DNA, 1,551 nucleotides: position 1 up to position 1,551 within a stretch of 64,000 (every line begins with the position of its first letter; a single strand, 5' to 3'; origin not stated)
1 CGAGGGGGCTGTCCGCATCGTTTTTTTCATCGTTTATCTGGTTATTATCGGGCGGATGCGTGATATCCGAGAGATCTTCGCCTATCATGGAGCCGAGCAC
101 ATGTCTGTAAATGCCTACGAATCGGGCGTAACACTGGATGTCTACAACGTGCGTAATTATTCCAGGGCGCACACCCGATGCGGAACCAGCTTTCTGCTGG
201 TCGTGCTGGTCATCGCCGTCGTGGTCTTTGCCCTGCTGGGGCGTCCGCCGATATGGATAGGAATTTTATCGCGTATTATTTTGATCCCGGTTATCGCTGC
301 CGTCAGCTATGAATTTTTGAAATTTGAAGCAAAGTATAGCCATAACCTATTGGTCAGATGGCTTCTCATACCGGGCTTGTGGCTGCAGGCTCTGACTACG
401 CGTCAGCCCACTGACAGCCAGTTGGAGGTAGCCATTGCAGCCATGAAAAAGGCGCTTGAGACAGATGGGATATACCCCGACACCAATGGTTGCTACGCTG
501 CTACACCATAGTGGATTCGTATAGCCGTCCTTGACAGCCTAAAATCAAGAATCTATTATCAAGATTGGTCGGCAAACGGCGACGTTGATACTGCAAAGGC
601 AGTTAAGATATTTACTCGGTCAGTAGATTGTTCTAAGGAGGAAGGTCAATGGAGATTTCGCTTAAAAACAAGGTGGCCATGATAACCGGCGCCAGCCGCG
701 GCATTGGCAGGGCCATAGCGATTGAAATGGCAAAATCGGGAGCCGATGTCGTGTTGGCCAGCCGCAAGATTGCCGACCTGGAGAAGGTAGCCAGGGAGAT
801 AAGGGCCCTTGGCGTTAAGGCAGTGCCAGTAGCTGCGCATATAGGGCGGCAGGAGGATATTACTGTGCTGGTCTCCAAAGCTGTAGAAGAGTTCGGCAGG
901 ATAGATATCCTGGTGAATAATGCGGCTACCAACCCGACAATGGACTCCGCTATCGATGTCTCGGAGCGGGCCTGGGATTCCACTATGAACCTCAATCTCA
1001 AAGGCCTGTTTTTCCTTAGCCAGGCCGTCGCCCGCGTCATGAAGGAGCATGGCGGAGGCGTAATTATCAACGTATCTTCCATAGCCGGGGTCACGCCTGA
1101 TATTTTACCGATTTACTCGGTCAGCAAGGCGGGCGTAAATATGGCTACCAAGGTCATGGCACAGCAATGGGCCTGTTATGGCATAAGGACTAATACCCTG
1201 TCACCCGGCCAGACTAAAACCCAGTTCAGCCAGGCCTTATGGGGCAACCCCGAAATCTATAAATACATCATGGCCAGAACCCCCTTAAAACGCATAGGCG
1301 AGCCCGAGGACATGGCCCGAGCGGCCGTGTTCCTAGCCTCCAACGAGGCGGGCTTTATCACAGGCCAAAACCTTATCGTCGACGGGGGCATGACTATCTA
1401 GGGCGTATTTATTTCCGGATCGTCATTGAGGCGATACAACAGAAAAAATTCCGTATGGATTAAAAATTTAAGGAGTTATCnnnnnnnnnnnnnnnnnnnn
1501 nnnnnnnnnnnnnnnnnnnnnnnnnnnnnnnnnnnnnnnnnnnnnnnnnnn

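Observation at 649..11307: Uptake-plus-CoA-activation locus: AbfD-like Fe-S dehydratase, SDR, LivK-type SBP, LEA_2 lipoprotein, convergent LivHMGF ABC transporter co-transcribed with two tandem family-III CoA-transferases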

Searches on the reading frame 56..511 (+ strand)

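Call 3: search_protein_families(library=pfam, proteins=[window:56-511:+])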
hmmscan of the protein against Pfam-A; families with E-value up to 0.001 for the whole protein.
window:56-511:+ (151 aa): 1 family
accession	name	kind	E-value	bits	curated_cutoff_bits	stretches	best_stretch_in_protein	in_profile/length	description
PF07136.16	DUF1385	-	1.1e-55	188.9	22.1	1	1-135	93-226/227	Protein of unknown function (DUF1385)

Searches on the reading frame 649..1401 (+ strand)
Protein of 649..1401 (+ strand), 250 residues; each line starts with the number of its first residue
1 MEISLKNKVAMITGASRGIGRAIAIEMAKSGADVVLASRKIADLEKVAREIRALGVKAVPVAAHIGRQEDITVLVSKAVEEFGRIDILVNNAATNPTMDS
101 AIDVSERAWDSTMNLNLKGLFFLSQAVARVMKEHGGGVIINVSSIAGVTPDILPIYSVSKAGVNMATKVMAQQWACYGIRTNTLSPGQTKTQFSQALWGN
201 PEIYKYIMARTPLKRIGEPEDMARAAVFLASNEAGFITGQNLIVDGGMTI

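Call 3: search_protein_families(library=pfam, proteins=[window:649-1401:+])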
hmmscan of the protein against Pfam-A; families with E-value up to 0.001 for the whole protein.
window:649-1401:+ (250 aa): 5 families
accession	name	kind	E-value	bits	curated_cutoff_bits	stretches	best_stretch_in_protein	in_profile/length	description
PF13561.12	adh_short_C2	-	3.3e-65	220.4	27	1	14-249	1-236/236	Enoyl-(Acyl carrier protein) reductase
PF00106.31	adh_short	-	5e-54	183.2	26.6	1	8-197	1-190/195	short chain dehydrogenase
PF08659.16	KR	-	5e-10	40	22.6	1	11-149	4-141/180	KR domain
PF02882.25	THF_DHG_CYH_C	-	0.00079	19.2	27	0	2-65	31-93/160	Tetrahydrofolate dehydrogenase/cyclohydrolase, NAD(P)-binding domain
PF01370.27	Epimerase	-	0.0008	19.3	20.9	0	11-187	2-176/240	NAD dependent epimerase/dehydratase family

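Call 5: search_protein_families(library=ncbifam, proteins=[window:649-1401:+], max_evalue=0.00001)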
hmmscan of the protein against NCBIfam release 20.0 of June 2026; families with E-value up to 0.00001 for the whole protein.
window:649-1401:+ (250 aa): 232 families (the best 25 are shown)
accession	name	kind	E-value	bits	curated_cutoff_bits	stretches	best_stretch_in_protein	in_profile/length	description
NF005446.0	PRK07035.1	equivalog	4.9e-83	278.3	373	1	3-250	7-255/255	SDR family oxidoreductase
NF005559.1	PRK07231.1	subfamily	2.1e-78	263.2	215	1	5-250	2-249/249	glucose 1-dehydrogenase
NF006070.0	PRK08213.1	subfamily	2.5e-64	217.3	279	1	4-250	9-258/259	gluconate 5-dehydrogenase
NF005681.0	PRK07478.1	subfamily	1.2e-62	211.5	267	1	4-250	3-251/254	SDR family oxidoreductase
NF053807.1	RhamDHLra1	equivalog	1.5e-62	211.6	400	1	5-249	2-248/252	L-rhamnose 1-dehydrogenase Lra1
NF004818.0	PRK06172.1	equivalog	2.5e-61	207.2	336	1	1-249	1-251/253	SDR family oxidoreductase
NF004198.0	PRK05653.1-3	equivalog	2.9e-60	203.8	296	1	4-250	4-248/248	3-oxoacyl-ACP reductase FabG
NF049979.1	AlphHSDSHdhA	equivalog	3.8e-60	203.5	350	1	5-249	1-247/258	7alpha-hydroxysteroid dehydrogenase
NF009468.0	PRK12826.1-4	equivalog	8.1e-60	202.7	318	1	3-249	3-248/256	SDR family oxidoreductase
NF005309.0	PRK06841.1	subfamily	9e-60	202.3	286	1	2-250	10-254/255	GolD/DthD family dehydrogenase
NF005873.0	PRK07814.1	equivalog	2e-59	201.2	346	1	4-249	7-252/263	SDR family oxidoreductase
NF052558.1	MBtsdlDhBudC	equivalog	8.3e-59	199.2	270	1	6-249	2-242/250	meso-2,3-butanediol dehydrogenase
TIGR01830.1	3oxo_ACP_reduc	equivalog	1e-58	198.8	297.75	1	10-248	1-238/239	3-oxoacyl-[acyl-carrier-protein] reductase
NF004791.0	PRK06138.1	equivalog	1.6e-58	197.9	312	1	4-250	2-251/252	SDR family oxidoreductase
NF006693.0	PRK09242.1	equivalog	4.3e-58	196.5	328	1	4-249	7-254/258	SDR family oxidoreductase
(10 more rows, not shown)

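Call 47: search_solved_structures(query=window:649-1401:+, max_evalue=1e-30)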
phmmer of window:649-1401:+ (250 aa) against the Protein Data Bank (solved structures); distinct sequences matched with E-value up to 1e-30: 226 (the best 60 are shown).
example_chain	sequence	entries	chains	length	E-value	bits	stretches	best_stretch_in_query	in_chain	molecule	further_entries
3o4r_A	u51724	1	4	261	2.4e-52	181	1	5-248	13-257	Dehydrogenase/reductase SDR family member 4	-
2zat_A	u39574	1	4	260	1.4e-50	175.1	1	5-248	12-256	Dehydrogenase/reductase SDR family member 4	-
4z9y_A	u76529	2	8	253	1.8e-49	171.6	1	4-248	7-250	2-deoxy-D-gluconate 3-dehydrogenase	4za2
2uvd_A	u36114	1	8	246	2e-49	171.4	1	5-249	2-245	3-OXOACYL-(ACYL-CARRIER-PROTEIN) REDUCTASE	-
2hq1_A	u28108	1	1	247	1.7e-48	168.4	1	4-249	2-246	Glucose/ribitol dehydrogenase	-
1vl8_A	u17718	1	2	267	1.3e-45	158.9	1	4-249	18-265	Gluconate 5-dehydrogenase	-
4jro_A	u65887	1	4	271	1.5e-45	158.7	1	3-249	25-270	FabG protein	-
4j2h_A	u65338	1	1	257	8.2e-45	156.3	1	5-248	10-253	Short chain alcohol dehydrogenase-related dehydrogenase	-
8hsa_G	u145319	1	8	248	8.5e-45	156.3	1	5-247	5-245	7-alpha-hydroxysteroid dehydrogenase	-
8hdi_A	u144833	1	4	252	8.6e-45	156.2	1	5-247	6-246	7-alpha-hydroxysteroid dehydrogenase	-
8hs4_A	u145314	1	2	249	9.1e-45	156.2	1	5-247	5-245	7-alpha-hydroxysteroid dehydrogenase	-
8hdn_A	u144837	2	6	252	2.1e-44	155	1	5-247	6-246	7-alpha-hydroxysteroid dehydrogenase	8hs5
8hs9_E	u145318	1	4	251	2.2e-44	154.9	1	5-247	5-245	7-alpha-hydroxysteroid dehydrogenase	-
3gaf_A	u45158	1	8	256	2.3e-44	154.9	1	5-247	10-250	7-ALPHA-HYDROXYSTEROID DEHYDROGENASE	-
8hax_A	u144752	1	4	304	3.6e-44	154.2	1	5-247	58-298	7-alpha-hydroxysteroid dehydrogenase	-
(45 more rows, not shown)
